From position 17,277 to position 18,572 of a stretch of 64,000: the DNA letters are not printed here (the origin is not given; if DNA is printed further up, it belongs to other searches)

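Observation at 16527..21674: A ~5 kb plus-strand island bracketed by a duplicated 3' end of the M48 protease gene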

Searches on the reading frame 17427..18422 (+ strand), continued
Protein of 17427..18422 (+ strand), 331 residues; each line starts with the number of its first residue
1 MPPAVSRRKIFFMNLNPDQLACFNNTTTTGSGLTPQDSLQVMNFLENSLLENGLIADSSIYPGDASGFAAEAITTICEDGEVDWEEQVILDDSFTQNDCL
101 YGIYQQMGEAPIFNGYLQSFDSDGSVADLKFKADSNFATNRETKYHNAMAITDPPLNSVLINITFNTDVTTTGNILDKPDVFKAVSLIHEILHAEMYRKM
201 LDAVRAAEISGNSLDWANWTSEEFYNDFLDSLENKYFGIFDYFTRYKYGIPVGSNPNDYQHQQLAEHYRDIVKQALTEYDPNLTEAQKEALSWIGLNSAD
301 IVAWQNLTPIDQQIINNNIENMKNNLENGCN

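Call 66: find_encoding_contigs(protein=P0009, flank=8000, max_places=2)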
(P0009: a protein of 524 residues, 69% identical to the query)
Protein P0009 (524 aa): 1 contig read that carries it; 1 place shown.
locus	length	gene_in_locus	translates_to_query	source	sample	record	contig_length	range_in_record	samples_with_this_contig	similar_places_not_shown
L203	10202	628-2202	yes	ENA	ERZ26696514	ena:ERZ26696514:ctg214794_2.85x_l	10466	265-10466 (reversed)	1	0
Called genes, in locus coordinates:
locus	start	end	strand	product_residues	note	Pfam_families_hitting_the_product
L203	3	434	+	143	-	?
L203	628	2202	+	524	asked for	-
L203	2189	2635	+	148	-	-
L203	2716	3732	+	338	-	-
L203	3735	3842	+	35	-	-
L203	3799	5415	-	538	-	PF05598:DUF772, PF01609:DDE_Tnp_1, PF13751:DDE_Tnp_1_6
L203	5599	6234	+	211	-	-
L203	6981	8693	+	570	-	PF10592:AIPR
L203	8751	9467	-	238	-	PF01609:DDE_Tnp_1 (weak), PF13751:DDE_Tnp_1_6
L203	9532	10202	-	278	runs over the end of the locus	PF05598:DUF772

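Call 68: search_dna_similar(query=window:17427-18422:+, collection=plasmids, mode=protein, max_evalue=0.001, max_rows=10)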
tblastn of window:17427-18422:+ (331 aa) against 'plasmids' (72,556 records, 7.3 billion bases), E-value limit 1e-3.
No match.

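Call 69: search_dna_similar(query=window:17427-18422:+, collection=phages, mode=protein, max_evalue=0.001, max_rows=10)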
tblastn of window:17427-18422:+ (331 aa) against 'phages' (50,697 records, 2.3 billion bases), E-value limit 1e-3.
No match.

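Call 74: fold_search(model_id=the predicted structure, library=viral)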
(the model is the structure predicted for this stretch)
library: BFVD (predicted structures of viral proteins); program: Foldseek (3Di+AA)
matches with E <= 10: 85; with E <= 0.001: 0
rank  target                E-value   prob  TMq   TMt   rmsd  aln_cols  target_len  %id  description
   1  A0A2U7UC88            1.5e-01  0.16  0.14  0.15  22.8       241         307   12  Uncharacterized protein [Pandoravirus neocaledonia]
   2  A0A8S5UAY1            4.3e-01  0.12  0.17  0.19  19.2       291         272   10  Uncharacterized protein [Caudovirales sp. ctCVG11]
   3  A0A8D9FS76            4.5e-01  0.13  0.19  0.23  20.4       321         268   13  Uncharacterized protein [uncultured marine phage]
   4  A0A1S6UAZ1            6.0e-01  0.09  0.18  0.14  17.1       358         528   10  Structural protein [Serratia phage BF]
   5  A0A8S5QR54            6.3e-01  0.12  0.19  0.24  15.7       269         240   14  Uncharacterized protein [Myoviridae sp. ctgXL3]
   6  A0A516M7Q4            7.0e-01  0.06  0.12  0.12  24.2       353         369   10  (no name in the UniProt tables at hand)
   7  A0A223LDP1            7.7e-01  0.09  0.16  0.13  19.3       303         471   13  Uncharacterized protein [Bacillus phage PBS1]
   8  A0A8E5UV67            8.1e-01  0.04  0.12  0.07  24.5       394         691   13  (no name in the UniProt tables at hand)
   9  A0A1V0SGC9            9.8e-01  0.18  0.22  0.12  16.7       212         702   12  Uncharacterized protein [Hokovirus HKV1]
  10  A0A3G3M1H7            1.0e+00  0.23  0.20  0.20   9.4       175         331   11  (no name in the UniProt tables at hand)
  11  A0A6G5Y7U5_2          1.0e+00  0.10  0.21  0.07  18.6       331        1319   12  (no name in the UniProt tables at hand)
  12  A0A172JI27            1.1e+00  0.12  0.22  0.22  15.7       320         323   11  Zincin protease [Bacillus phage AR9]
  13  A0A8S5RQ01            1.4e+00  0.20  0.19  0.38   7.1       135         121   18  Uncharacterized protein [virus sp. ctrcb4]
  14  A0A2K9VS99            1.8e+00  0.12  0.15  0.29   9.8       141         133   10  XE [Mythimna unipuncta nucleopolyhedrovirus]
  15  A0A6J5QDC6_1          2.0e+00  0.08  0.22  0.08  20.6       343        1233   14  LT_GEWL domain containing protein [uncultured Caudovirales phage]
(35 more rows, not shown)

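Call 82: search_protein_representatives(alignment_id=A1)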
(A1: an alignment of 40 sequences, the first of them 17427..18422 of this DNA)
Query: 40 sequences, 520 profile positions. Proteins with E-value up to 0.001 (for the whole library): 3401; up to 1e-10: 1373; up to 1e-30: 217. The best 150 are listed.
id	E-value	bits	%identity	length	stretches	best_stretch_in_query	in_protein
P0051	9.4e-199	678.7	-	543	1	1-520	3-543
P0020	1.1e-193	661.9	-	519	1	1-520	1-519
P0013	1.4e-193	661.5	-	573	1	2-520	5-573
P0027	1.7e-190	651.4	-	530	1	2-520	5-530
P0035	4.9e-183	626.8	-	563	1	2-520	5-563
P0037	3.8e-182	623.9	-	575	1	1-520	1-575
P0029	6.8e-182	623.0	-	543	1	1-520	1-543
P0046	2.7e-176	604.6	-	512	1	2-519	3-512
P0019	3.9e-171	587.5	-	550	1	4-520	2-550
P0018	2.2e-167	575.2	-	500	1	1-520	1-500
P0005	2.1e-159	548.8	-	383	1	247-520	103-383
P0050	1.9e-154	532.5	-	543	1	20-520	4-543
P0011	1.5e-153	529.5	-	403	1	266-519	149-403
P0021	5.3e-150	517.8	-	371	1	204-520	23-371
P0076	1.6e-146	506.3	-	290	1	266-520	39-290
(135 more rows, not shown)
